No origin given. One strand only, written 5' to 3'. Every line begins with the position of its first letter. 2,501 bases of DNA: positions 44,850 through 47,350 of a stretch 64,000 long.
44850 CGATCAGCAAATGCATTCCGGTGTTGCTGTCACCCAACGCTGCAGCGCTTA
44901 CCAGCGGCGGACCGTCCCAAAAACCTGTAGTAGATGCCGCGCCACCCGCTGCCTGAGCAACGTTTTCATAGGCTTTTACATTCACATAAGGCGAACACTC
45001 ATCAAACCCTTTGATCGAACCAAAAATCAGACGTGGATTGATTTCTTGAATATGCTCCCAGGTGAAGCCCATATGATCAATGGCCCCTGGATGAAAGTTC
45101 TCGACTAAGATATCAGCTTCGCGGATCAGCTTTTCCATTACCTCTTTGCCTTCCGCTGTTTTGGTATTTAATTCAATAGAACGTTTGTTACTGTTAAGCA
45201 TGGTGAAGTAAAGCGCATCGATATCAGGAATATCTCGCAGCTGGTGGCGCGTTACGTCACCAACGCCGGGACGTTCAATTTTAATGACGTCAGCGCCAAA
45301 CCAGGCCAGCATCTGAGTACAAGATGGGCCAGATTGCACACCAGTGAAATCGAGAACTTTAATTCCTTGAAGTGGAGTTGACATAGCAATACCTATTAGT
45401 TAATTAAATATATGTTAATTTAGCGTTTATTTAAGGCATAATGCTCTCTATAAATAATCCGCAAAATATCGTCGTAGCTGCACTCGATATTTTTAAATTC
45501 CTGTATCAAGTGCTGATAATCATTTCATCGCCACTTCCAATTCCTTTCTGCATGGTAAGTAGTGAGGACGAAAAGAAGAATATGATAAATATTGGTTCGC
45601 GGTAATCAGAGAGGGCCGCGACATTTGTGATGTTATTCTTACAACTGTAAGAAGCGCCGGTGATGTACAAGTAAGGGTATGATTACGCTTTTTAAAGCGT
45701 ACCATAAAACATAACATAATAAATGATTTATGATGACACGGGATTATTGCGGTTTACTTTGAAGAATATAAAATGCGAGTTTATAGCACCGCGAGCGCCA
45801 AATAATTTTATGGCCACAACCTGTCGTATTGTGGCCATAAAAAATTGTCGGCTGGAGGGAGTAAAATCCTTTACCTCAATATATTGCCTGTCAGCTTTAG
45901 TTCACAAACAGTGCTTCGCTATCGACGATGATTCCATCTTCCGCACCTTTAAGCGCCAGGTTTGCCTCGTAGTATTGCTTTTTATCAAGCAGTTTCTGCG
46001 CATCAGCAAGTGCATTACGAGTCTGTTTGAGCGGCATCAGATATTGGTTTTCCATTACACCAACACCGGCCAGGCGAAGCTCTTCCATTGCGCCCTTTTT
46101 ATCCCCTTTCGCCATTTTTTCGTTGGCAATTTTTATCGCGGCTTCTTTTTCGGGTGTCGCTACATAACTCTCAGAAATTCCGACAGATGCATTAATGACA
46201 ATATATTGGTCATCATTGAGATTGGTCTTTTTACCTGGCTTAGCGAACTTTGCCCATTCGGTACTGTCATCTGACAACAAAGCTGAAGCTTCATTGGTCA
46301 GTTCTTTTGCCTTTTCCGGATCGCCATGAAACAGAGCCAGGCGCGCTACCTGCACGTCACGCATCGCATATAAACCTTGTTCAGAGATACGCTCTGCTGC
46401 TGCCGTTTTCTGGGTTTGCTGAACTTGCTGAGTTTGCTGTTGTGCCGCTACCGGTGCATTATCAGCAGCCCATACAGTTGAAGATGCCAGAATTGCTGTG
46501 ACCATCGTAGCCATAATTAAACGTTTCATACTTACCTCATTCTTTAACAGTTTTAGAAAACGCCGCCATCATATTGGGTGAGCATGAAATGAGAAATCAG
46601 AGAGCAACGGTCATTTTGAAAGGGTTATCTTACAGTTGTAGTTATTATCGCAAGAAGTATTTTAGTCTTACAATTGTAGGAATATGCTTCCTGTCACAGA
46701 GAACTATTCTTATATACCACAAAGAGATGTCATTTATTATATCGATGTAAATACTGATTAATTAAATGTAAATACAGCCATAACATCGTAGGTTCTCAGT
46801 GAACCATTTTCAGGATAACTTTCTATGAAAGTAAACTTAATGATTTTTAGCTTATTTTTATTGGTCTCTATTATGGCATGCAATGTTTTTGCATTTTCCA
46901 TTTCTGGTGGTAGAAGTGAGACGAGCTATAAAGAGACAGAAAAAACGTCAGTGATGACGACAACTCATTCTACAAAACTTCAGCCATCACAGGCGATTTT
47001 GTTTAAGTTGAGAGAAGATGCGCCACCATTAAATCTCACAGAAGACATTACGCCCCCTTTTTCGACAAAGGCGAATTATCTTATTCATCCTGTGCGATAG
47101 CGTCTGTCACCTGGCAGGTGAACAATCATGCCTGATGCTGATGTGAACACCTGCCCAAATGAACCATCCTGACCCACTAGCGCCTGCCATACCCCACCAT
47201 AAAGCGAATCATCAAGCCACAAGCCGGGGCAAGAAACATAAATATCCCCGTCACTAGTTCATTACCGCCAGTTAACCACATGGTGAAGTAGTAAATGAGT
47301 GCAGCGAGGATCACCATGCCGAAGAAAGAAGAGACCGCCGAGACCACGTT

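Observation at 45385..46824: Three further EvgA-box-like repeats define separate promoters for yfdX and the frc-oxc-yfdV-yfdE oxalate cluster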

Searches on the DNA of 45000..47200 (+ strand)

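Call 3: search_dna_similar(query=window:45385-46824:+, collection=ecoli_genomes, mode=near, max_rows=15, rows=spread)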
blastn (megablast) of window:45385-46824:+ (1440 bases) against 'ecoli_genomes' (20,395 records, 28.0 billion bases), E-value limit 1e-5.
Records with a match: 5414; places in all: 5433; records where one place covers at least 80% of the query: 5390.
Genomes with a match: 5413 of 5426; with a place that covers at least 80% of the query: 5389. Places per genome that has any: lowest 1, median 1, highest 3. On chromosomes: 5432 places; on plasmids: 1.
Best place of each record, by identity: >=99% 80; 95-99% 5334.
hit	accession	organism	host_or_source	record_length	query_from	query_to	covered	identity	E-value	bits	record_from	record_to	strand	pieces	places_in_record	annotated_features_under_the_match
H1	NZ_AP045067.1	Escherichia coli strain JNE23-011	Homo sapiens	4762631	1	1440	100%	100.0%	0e+0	2660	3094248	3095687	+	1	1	yfdX: YfdX family protein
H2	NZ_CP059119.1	Escherichia coli strain Ec42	Homo sapiens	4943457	1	1440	100%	98.1%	0e+0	2508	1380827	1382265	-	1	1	yfdX: YfdX family protein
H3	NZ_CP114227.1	Escherichia coli strain N4220121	wastewater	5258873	1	1440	100%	97.8%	0e+0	2481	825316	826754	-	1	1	yfdX: YfdX family protein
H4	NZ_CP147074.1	Escherichia coli strain JSWP021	municipal wastewater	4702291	1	1440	100%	97.6%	0e+0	2466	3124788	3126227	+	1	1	yfdX: YfdX family protein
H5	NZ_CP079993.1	Escherichia coli strain EV36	laboratory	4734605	1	1440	100%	97.5%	0e+0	2462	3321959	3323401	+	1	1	yfdX: YfdX family protein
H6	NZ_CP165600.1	Escherichia coli str. K-12 substr. W3110 strain K-12 ...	missing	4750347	1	1440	100%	97.5%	0e+0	2462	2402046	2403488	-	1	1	yfdX: YfdX family protein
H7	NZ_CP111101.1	Escherichia coli strain FRIK1989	Bos taurus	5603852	1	1440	100%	97.5%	0e+0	2462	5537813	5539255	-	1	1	yfdX: YfdX family protein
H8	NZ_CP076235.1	Escherichia coli O157:H7 strain 9.1_Anguil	Rectal swab of live bovine cattle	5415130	1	1440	100%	97.4%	0e+0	2457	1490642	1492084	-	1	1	yfdX: YfdX family protein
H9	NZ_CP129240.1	Escherichia coli strain 1344_LBHALD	Homo sapiens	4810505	1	1440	100%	97.2%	0e+0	2438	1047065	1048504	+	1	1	yfdX: YfdX family protein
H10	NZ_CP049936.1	Escherichia coli strain JL05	milk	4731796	1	1440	100%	97.2%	0e+0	2529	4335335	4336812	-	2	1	yfdX: YfdX family protein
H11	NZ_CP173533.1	Escherichia coli strain 98208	Homo sapiens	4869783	1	1440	100%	97.2%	0e+0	2433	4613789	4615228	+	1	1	yfdX: YfdX family protein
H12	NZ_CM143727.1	Escherichia coli strain CFIAFB20180511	food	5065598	1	1440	100%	96.9%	0e+0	2412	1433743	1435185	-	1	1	yfdX: YfdX family protein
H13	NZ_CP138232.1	Escherichia coli strain EC958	Homo sapiens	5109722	1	1440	100%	96.3%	0e+0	2359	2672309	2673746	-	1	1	yfdX: YfdX family protein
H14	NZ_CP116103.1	Escherichia coli strain DETEC-P836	ICU patient rectal swab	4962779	1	1440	100%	96.2%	0e+0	2353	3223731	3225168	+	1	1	yfdX: YfdX family protein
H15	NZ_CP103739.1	Escherichia coli strain 3359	Homo sapiens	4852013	1359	1440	6%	100.0%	5e-33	152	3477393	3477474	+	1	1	none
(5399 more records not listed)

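Call 6: get_annotated_region(hit=H1, flank=12000)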
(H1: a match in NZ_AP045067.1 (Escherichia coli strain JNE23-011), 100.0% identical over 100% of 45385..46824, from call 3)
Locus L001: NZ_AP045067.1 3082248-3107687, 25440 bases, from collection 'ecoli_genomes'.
description: Escherichia coli strain JNE23-011 chromosome, complete genome
organism: Escherichia coli strain JNE23-011 (NCBI taxid 562)
replicon: chromosome; assembly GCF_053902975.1
host: Homo sapiens; source: -; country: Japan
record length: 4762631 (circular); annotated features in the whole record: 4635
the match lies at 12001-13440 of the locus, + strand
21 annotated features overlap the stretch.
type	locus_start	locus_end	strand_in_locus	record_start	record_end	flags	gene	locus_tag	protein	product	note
CDS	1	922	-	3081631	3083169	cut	emrY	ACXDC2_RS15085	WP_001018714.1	multidrug efflux MFS transporter permease subunit EmrY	-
CDS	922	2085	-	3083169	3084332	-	emrK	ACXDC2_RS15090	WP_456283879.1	multidrug efflux MFS transporter periplasmic adaptor subunit EmrK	-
CDS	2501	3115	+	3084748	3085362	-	evgA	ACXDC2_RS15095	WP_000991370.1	acid-sensing system DNA-binding response regulator EvgA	-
CDS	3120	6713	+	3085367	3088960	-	evgS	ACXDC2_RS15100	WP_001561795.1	acid-sensing system histidine kinase EvgS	-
CDS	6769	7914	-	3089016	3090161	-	yfdE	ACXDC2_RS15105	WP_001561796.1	CoA:oxalate CoA-transferase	-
CDS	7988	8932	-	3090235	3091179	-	yfdV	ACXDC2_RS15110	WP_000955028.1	transporter YfdV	-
CDS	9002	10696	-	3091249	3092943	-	oxc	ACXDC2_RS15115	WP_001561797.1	oxalyl-CoA decarboxylase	-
CDS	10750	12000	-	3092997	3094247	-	frc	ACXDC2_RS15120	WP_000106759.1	formyl-CoA transferase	-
CDS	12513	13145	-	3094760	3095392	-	yfdX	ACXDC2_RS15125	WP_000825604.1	YfdX family protein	-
CDS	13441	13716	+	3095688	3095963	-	ypdI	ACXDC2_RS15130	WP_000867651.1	colanic acid biosynthesis lipoprotein YpdI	-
CDS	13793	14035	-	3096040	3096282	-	yfdY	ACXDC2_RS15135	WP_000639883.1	YfdY family protein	-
CDS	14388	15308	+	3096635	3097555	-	lpxP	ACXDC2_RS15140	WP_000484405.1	kdo(2)-lipid IV(A) palmitoleoyltransferase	-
CDS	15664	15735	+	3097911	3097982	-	ypdK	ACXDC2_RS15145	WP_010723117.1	membrane protein YpdK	-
CDS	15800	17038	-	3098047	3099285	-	alaC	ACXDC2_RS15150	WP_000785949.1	alanine transaminase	-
CDS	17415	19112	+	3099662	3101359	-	ypdA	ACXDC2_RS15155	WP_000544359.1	two-component system sensor histidine kinase YpdA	-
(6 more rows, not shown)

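Call 7: get_annotated_region(hit=H6, flank=3000)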
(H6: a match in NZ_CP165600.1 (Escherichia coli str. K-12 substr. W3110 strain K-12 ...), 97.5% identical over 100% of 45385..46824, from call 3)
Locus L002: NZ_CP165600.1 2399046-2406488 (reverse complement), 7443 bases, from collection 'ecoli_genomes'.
description: Escherichia coli str. K-12 substr. W3110 strain K-12 chromosome, complete genome
organism: Escherichia coli str. K-12 substr. W3110 strain K-12 substr. W3110 (NCBI taxid 316407)
replicon: chromosome; assembly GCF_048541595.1
host: missing; source: -; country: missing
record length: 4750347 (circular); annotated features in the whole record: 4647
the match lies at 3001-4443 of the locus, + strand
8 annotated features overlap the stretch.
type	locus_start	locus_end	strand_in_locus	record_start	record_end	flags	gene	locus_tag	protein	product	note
CDS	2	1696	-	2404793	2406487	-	oxc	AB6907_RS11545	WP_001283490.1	oxalyl-CoA decarboxylase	-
CDS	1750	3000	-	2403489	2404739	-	frc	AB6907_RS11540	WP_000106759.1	formyl-CoA transferase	-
CDS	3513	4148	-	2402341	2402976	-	yfdX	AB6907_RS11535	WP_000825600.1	YfdX family protein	-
CDS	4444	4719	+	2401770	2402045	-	ypdI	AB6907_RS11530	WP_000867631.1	colanic acid biosynthesis lipoprotein YpdI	-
CDS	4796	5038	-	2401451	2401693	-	yfdY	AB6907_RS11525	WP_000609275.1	YfdY family protein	-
CDS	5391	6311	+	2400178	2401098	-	lpxP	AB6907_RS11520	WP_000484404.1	kdo(2)-lipid IV(A) palmitoleoyltransferase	-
CDS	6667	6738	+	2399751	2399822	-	ypdK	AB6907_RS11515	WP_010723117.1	membrane protein YpdK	-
CDS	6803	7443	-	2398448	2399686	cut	alaC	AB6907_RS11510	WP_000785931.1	alanine transaminase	-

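Call 45: search_rna_families(source=window, start=45000, end=47200, threshold=evalue, max_evalue=1)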
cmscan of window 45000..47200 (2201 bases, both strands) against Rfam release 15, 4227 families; matches with E-value up to 1: 0.
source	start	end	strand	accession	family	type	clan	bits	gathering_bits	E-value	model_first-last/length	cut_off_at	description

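Call 47: get_annotated_region(hit=H13, flank=200)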
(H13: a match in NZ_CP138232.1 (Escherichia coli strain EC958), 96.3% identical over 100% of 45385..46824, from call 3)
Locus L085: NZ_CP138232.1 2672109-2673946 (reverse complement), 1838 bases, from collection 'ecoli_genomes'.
description: Escherichia coli strain EC958 chromosome, complete genome
organism: Escherichia coli strain EC958 (NCBI taxid 562)
replicon: chromosome; assembly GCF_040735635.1
host: Homo sapiens; source: missing; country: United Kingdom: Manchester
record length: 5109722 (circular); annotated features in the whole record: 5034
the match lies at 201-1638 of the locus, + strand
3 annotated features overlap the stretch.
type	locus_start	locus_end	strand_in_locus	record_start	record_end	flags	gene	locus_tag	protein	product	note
CDS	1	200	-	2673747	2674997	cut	frc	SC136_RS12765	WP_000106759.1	formyl-CoA transferase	-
CDS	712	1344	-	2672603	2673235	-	yfdX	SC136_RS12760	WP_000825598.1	YfdX family protein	-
CDS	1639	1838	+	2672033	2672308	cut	ypdI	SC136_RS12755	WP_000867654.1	colanic acid biosynthesis lipoprotein YpdI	-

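Call 48: get_annotated_region(hit=H14, flank=200)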
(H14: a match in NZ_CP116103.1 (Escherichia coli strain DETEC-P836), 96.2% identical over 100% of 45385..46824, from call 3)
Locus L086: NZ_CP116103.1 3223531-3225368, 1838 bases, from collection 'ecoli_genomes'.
description: Escherichia coli strain DETEC-P836 chromosome, complete genome
organism: Escherichia coli strain DETEC-P836 (NCBI taxid 562)
replicon: chromosome; assembly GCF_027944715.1
host: -; source: ICU patient rectal swab; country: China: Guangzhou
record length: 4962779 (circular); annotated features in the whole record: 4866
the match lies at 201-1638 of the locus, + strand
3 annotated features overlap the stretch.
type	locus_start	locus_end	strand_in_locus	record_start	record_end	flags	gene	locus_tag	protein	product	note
CDS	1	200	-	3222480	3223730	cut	frc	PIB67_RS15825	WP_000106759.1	formyl-CoA transferase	-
CDS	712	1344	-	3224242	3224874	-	yfdX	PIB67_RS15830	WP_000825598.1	YfdX family protein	-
CDS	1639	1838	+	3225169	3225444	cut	ypdI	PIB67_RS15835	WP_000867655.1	colanic acid biosynthesis lipoprotein YpdI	-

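Call 49: get_annotated_region(hit=H12, flank=200)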
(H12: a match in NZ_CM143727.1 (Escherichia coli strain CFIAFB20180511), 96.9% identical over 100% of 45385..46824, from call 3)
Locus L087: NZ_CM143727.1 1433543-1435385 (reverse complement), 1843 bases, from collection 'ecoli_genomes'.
description: Escherichia coli strain CFIAFB20180511 chromosome, whole genome shotgun sequence
organism: Escherichia coli strain CFIAFB20180511 (NCBI taxid 562)
replicon: chromosome; assembly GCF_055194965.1
host: -; source: food; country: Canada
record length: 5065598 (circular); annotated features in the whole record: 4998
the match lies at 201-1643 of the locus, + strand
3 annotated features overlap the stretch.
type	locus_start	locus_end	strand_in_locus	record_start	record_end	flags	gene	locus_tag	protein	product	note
CDS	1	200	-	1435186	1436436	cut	frc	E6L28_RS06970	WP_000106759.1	formyl-CoA transferase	-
CDS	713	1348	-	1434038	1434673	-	yfdX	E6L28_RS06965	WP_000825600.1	YfdX family protein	-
CDS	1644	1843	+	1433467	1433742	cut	ypdI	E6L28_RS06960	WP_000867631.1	colanic acid biosynthesis lipoprotein YpdI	-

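Call 50: get_annotated_region(hit=H10, flank=200)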
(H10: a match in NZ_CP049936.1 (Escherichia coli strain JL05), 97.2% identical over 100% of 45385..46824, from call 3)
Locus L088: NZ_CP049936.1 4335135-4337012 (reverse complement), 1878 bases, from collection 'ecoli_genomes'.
description: Escherichia coli strain JL05 chromosome, complete genome
organism: Escherichia coli strain JL05 (NCBI taxid 562)
replicon: chromosome; assembly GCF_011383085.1
host: -; source: milk; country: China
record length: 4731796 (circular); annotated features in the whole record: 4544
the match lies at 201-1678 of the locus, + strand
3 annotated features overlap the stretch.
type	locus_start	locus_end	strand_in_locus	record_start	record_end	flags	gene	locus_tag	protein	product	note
CDS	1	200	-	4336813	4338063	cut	frc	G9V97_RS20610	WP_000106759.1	formyl-CoA transferase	-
CDS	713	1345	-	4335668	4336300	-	yfdX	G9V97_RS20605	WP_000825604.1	YfdX family protein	-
CDS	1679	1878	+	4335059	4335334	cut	ypdI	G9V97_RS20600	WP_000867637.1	colanic acid biosynthesis lipoprotein YpdI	-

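Call 51: get_annotated_region(hit=H8, flank=200)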
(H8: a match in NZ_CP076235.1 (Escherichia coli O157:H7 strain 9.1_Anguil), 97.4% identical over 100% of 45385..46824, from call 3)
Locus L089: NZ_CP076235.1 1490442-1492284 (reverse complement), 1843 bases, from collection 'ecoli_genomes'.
description: Escherichia coli O157:H7 strain 9.1_Anguil chromosome, complete genome
organism: Escherichia coli O157:H7 strain 9.1_Anguil (NCBI taxid 83334)
replicon: chromosome; assembly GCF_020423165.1
host: -; source: Rectal swab of live bovine cattle; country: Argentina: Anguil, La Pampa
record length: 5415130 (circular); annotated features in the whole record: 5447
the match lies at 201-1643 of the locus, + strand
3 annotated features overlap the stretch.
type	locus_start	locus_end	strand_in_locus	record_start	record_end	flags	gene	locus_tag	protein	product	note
CDS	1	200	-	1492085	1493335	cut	frc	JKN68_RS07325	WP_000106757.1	formyl-CoA transferase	-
CDS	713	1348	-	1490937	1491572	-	yfdX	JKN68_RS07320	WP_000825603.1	YfdX family protein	-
CDS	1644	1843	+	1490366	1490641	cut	ypdI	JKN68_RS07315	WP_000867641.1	colanic acid biosynthesis lipoprotein YpdI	-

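Call 52: get_annotated_region(hit=H2, flank=200)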
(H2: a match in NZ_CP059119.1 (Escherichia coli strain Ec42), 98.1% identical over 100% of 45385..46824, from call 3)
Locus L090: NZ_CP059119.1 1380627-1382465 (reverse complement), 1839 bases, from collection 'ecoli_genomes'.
description: Escherichia coli strain Ec42 chromosome, complete genome
organism: Escherichia coli strain Ec42 (NCBI taxid 562)
replicon: chromosome; assembly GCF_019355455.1
host: Homo sapiens; source: -; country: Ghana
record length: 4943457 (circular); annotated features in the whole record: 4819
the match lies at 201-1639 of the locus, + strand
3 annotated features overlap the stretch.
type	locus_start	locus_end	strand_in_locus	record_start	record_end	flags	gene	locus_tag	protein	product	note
CDS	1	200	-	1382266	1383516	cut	frc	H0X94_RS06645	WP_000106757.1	formyl-CoA transferase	-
CDS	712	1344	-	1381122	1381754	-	yfdX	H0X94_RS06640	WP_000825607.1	YfdX family protein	-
CDS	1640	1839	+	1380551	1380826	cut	ypdI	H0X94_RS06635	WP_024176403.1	colanic acid biosynthesis lipoprotein YpdI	-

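Call 53: get_annotated_region(hit=H9, flank=200)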
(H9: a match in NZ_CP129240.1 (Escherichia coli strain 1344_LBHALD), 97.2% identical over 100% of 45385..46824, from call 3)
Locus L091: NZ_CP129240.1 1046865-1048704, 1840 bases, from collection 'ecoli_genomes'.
description: Escherichia coli strain 1344_LBHALD chromosome, complete genome
organism: Escherichia coli strain 1344_LBHALD (NCBI taxid 562)
replicon: chromosome; assembly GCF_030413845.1
host: Homo sapiens; source: urine; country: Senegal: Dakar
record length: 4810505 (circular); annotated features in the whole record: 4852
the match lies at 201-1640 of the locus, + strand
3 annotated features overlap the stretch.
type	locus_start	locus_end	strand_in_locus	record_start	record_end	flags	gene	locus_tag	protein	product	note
CDS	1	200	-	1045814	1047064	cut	frc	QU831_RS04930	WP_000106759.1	formyl-CoA transferase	-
CDS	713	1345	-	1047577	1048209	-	yfdX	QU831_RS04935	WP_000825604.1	YfdX family protein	-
CDS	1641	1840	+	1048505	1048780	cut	ypdI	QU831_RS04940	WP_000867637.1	colanic acid biosynthesis lipoprotein YpdI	-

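Call 54: get_annotated_region(hit=H3, flank=200)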
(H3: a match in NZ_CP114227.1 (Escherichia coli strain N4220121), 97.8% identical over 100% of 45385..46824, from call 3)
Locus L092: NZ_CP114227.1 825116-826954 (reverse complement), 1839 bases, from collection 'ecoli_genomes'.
description: Escherichia coli strain N4220121 chromosome, complete genome
organism: Escherichia coli strain N4220121 (NCBI taxid 562)
replicon: chromosome; assembly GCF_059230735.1
host: -; source: wastewater; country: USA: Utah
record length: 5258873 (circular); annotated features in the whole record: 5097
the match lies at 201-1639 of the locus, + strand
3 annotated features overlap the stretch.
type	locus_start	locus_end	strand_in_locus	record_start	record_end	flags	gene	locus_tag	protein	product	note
CDS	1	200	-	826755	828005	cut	frc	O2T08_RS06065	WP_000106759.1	formyl-CoA transferase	-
CDS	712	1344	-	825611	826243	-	yfdX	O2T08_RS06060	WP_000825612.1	YfdX family protein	-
CDS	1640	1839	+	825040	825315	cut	ypdI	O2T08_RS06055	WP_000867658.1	colanic acid biosynthesis lipoprotein YpdI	-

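Call 79: search_dna_similar(query=L088:1425-1555:+, collection=ecoli_genomes, mode=near, max_rows=12)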
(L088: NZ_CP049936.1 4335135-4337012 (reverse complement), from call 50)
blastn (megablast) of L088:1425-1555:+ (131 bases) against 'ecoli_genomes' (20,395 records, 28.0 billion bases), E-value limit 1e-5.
Records with a match: 5091; places in all: 5512; records where one place covers at least 80% of the query: 4172.
Genomes with a match: 5090 of 5426; with a place that covers at least 80% of the query: 4171. Places per genome that has any: lowest 1, median 1, highest 6. On chromosomes: 5511 places; on plasmids: 1.
Best place of each record, by identity: >=99% 414; 95-99% 3726; 90-95% 47; 80-90% 904.
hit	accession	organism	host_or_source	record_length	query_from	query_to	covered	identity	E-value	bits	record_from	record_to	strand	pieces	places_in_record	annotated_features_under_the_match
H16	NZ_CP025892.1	Escherichia coli strain 503025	Homo sapiens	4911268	1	131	100%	100.0%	2e-61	243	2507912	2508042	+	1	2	none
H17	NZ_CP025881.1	Escherichia coli strain 503440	Homo sapiens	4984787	1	131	100%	100.0%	2e-61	243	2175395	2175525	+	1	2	none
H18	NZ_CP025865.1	Escherichia coli strain 504211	Homo sapiens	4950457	1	131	100%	100.0%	2e-61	243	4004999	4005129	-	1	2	none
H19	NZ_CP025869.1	Escherichia coli strain 503829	Homo sapiens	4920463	1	131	100%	100.0%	2e-61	243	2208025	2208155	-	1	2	none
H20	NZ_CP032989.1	Escherichia coli strain W2-5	Jin River water W2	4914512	1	131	100%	100.0%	2e-61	243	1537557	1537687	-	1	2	none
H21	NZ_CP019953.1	Escherichia coli M8 strain M8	Mus musculus C57Bl/6J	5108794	1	131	100%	100.0%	2e-61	243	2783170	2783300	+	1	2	none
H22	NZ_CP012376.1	Escherichia coli strain GE3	human feces of different individuals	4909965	1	131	100%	100.0%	2e-61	243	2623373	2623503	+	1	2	none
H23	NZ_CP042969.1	Escherichia coli strain CFSAN061769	missing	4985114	1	131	100%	100.0%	2e-61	243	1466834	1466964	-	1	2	none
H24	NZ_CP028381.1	Escherichia coli strain RM10466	Bos taurus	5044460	1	131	100%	100.0%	2e-61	243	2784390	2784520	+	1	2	none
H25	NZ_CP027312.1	Escherichia coli strain 2013C-3181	Homo sapiens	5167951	1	131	100%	100.0%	2e-61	243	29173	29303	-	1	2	none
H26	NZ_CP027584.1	Escherichia coli strain 00-3076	Homo sapiens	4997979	1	131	100%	100.0%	2e-61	243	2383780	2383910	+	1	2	none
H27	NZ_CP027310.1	Escherichia coli strain 2014C-4135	Homo sapiens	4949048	1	131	100%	100.0%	2e-61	243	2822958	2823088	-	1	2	none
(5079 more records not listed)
